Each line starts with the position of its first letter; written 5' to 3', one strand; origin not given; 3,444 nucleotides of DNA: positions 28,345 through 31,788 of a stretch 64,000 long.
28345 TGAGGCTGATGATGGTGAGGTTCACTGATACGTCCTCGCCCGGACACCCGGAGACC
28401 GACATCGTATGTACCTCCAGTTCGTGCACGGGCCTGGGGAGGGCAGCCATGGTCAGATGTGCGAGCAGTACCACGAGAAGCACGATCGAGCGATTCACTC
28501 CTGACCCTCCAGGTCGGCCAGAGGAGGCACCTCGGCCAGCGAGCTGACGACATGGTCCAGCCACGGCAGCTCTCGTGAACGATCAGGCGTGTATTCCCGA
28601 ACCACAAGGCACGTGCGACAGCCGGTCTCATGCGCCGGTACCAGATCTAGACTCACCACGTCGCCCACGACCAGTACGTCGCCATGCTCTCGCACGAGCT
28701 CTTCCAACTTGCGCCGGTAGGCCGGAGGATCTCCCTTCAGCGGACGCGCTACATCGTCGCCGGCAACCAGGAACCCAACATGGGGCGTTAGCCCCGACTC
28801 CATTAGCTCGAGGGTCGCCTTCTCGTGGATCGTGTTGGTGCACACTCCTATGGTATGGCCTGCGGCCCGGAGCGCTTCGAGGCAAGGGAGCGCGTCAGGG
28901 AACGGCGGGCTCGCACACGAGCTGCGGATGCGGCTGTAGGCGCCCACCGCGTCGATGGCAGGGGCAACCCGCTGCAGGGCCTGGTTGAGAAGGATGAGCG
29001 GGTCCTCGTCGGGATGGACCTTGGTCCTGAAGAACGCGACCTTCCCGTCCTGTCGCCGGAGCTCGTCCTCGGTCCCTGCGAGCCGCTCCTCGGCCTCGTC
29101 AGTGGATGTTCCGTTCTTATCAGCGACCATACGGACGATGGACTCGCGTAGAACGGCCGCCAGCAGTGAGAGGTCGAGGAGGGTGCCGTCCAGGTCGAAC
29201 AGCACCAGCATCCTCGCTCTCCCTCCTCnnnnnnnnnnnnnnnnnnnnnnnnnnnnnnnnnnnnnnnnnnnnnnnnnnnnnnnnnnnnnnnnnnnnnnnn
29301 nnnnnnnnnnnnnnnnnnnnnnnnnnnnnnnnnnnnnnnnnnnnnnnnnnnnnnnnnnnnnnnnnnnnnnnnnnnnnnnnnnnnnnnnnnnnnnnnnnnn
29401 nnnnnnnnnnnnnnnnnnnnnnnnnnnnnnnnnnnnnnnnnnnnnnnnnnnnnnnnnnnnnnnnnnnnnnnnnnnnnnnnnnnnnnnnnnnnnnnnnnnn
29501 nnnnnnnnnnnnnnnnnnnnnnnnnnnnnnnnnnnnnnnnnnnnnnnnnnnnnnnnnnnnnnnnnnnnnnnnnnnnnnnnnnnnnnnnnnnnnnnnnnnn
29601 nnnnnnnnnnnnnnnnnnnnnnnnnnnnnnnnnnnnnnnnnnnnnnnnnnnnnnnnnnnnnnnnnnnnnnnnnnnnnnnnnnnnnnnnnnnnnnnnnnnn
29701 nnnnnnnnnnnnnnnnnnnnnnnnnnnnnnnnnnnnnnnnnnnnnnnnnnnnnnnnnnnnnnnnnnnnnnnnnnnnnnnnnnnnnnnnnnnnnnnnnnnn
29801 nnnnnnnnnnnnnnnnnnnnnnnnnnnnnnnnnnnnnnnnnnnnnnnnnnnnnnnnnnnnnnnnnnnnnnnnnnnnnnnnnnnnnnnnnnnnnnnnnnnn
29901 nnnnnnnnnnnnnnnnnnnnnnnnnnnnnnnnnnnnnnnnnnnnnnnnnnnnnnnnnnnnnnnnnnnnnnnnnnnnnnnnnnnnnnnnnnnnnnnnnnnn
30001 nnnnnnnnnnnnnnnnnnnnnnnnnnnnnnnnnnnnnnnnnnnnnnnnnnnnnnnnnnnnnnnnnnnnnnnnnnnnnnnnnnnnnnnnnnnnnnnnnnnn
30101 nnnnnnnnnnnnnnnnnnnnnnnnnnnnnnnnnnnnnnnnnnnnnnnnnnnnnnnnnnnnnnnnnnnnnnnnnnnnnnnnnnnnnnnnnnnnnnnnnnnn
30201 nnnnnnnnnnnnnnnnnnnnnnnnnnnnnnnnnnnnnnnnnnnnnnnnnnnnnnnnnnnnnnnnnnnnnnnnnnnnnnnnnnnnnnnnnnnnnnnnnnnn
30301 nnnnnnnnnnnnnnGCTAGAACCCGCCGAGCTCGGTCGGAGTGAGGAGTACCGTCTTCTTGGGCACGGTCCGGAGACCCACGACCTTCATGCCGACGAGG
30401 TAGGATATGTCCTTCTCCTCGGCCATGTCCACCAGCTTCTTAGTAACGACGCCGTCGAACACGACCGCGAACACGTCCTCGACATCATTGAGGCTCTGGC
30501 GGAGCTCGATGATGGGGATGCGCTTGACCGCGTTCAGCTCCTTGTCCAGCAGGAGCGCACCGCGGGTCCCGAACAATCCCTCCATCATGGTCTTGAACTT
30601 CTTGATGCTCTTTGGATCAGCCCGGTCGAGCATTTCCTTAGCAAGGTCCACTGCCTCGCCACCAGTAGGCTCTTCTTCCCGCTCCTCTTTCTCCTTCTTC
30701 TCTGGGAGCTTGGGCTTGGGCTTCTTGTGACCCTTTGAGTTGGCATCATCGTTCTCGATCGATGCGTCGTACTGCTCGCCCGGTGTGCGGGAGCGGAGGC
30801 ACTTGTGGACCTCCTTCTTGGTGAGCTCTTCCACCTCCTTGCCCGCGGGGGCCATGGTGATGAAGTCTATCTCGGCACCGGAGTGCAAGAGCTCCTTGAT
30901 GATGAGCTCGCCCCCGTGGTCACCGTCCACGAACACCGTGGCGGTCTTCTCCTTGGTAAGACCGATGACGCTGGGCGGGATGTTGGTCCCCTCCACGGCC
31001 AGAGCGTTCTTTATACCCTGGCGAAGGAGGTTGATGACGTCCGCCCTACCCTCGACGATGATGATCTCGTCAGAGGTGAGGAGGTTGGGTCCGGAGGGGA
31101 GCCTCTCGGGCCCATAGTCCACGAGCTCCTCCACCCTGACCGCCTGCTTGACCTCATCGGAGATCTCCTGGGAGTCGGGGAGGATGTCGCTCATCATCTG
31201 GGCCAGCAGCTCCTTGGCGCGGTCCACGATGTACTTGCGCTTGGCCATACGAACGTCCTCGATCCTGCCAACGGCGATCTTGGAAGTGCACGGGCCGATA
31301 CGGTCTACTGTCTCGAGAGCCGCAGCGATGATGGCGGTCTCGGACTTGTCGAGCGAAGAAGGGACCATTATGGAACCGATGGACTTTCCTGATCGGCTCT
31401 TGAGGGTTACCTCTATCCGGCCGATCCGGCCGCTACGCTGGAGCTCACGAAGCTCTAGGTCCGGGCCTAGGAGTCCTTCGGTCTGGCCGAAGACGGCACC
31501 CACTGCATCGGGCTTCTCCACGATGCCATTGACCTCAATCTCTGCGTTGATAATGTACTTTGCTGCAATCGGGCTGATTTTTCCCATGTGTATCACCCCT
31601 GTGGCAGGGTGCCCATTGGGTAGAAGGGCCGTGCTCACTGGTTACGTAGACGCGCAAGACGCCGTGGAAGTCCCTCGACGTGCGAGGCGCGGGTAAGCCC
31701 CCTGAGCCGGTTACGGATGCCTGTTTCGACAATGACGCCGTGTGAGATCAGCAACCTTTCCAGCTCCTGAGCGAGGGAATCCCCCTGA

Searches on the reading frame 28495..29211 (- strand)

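Call 64: search_protein_families(library=pfam, proteins=[window:28495-29211:-], max_evalue=0.001)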
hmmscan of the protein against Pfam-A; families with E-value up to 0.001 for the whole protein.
window:28495-29211:- (238 aa): 4 families
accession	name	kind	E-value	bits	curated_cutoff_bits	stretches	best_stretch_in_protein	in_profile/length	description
PF00702.32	Hydrolase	-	5.1e-18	66.6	26.4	1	2-190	3-184/191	haloacid dehalogenase-like hydrolase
PF13419.12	HAD_2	-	1.8e-14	54.7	23.8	1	3-203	1-178/178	Haloacid dehalogenase-like hydrolase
PF13242.12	Hydrolase_like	-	1e-06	29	22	1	161-227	6-74/75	HAD-hyrolase-like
PF12710.13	HAD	-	0.00047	21.1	27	0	3-130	1-113/189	haloacid dehalogenase-like hydrolase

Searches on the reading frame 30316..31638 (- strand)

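Call 64: search_protein_families(library=pfam, proteins=[window:30316-31638:-], max_evalue=0.001)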
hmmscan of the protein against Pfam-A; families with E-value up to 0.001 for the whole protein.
window:30316-31638:- (440 aa): 3 families
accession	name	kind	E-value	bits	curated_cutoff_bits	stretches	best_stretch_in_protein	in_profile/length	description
PF13662.12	Toprim_4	-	4.5e-11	43.3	25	1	190-252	1-72/85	Toprim domain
PF13155.12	Toprim_2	-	4e-05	24.3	22.1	1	193-267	1-82/88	Toprim-like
PF01751.28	Toprim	-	6.9e-05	23.4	23.1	1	191-252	1-78/96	Toprim domain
